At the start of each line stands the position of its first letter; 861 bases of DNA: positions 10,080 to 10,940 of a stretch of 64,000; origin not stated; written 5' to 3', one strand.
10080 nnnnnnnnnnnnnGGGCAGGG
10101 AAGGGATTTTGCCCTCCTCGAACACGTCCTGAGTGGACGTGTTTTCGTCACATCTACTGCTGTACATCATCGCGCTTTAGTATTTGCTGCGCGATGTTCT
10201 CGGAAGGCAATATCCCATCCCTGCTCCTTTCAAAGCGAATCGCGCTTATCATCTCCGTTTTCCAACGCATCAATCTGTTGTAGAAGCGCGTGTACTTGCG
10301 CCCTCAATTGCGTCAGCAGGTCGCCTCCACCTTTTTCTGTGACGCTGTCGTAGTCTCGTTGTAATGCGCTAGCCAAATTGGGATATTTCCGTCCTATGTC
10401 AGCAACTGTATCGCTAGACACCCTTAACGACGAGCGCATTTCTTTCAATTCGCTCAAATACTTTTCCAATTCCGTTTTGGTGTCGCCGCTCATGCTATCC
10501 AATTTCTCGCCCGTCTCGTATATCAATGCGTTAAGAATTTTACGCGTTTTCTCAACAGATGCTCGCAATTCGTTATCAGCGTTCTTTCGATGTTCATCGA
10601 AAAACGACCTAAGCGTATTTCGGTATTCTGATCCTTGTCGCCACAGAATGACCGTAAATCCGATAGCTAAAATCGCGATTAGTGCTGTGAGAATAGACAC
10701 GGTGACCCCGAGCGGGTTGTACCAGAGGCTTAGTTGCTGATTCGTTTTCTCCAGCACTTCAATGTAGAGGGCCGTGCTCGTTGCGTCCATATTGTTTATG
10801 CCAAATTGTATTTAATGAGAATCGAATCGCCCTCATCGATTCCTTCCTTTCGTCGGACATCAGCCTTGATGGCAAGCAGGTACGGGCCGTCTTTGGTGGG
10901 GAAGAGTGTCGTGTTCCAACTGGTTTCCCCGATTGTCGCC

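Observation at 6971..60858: Leaderless transcription appears to be the default: extended -10 boxes (TGnTAnnnT) sit 6-9 nt upstream of at least 18 start codons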

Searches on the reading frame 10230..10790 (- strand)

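Call 46: search_protein_families(library=pfam, proteins=[window:10230-10790:-], max_evalue=0.001)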
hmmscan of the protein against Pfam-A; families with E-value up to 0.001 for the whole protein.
window:10230-10790:- (186 aa): 1 family
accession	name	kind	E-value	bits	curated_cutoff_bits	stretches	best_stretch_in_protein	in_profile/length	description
PF01442.23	Apolipoprotein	-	8e-05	22.9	90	1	53-174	68-186/190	Apolipoprotein A1/A4/E domain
